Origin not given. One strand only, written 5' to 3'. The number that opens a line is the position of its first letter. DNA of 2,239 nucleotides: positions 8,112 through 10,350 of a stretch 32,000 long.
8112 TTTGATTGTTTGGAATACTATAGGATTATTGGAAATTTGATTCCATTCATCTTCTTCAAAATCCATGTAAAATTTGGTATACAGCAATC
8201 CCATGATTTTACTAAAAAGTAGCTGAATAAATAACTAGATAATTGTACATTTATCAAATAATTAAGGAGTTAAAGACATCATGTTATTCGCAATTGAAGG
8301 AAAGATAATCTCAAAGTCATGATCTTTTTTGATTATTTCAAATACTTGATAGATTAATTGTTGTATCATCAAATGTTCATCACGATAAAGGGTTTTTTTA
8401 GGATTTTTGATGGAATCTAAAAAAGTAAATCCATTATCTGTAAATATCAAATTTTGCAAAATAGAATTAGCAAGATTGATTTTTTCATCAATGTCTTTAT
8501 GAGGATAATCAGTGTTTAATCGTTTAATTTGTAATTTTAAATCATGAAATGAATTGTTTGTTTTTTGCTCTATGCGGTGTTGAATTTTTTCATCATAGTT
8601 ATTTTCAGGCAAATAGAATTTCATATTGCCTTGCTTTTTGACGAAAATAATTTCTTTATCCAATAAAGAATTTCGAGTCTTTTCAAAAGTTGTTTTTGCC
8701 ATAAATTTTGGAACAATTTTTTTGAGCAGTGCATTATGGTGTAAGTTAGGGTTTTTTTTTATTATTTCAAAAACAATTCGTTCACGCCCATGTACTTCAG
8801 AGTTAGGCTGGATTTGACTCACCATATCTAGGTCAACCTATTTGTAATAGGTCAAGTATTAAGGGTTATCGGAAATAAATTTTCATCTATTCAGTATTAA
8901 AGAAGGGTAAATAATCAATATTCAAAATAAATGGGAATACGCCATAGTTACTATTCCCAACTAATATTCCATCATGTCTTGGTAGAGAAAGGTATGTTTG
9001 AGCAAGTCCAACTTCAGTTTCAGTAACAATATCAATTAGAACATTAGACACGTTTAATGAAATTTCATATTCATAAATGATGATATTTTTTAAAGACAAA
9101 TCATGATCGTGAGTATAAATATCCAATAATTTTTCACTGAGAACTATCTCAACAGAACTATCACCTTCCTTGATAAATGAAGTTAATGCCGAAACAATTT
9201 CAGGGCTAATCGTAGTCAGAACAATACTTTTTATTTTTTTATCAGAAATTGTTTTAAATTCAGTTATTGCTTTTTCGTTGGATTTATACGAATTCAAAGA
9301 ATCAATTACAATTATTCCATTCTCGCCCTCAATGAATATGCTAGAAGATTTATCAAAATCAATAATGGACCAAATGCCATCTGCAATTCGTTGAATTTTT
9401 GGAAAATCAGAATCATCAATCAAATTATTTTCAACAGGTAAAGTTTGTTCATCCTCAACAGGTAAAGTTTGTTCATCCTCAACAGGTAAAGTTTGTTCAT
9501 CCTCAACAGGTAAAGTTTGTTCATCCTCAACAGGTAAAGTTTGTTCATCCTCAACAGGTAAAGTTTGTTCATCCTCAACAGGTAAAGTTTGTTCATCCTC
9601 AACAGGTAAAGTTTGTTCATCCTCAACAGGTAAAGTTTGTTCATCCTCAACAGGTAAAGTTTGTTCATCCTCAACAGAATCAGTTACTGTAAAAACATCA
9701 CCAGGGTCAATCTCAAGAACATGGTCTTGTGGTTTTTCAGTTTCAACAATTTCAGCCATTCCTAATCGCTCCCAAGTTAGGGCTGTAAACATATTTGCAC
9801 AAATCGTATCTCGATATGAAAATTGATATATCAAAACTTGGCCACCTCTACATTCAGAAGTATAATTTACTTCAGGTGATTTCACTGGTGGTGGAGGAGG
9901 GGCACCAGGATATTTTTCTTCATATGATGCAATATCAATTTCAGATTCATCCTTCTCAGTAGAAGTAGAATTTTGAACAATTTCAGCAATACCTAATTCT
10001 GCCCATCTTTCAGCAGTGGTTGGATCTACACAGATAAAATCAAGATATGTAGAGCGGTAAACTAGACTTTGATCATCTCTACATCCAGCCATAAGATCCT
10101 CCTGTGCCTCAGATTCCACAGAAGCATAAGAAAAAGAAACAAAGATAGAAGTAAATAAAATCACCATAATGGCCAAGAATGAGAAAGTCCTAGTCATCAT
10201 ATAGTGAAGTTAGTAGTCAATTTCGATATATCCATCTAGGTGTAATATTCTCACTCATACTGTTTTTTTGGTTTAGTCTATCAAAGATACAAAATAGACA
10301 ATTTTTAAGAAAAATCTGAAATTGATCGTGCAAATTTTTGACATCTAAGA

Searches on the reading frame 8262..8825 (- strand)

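Call 42: search_protein_families(library=pfam, max_evalue=0.001, proteins=[window:8262-8825:-])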
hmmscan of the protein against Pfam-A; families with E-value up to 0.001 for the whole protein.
window:8262-8825:- (187 aa): 1 family
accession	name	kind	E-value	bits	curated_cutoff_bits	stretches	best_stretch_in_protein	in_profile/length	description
PF03965.22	Penicillinase_R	-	0.00054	20.7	22.6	1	14-97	4-89/115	Penicillinase repressor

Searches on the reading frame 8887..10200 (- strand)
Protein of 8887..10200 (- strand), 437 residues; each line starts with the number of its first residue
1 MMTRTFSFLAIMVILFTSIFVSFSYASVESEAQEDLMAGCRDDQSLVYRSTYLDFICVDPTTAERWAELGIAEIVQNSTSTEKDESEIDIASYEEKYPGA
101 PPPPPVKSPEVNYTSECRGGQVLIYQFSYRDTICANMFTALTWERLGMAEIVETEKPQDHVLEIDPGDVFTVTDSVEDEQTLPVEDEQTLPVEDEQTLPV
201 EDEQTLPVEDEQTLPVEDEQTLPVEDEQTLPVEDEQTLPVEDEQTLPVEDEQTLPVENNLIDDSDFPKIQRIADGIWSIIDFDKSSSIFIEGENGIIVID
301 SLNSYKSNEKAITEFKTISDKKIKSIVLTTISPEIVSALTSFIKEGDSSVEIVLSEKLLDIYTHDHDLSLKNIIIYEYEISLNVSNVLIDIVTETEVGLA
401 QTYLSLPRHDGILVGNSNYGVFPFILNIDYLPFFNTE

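Call 42: search_protein_families(library=pfam, max_evalue=0.001, proteins=[window:8887-10200:-])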
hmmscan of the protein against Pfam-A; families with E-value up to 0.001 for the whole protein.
window:8887-10200:- (437 aa): 1 family
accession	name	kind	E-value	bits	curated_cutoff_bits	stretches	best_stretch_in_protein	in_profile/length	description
PF22178.3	Gp5_trimer_C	-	2.5e-06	28.1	30.9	1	180-251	36-107/112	Bacteriophage T4 gp5 C-terminal trimerisation domain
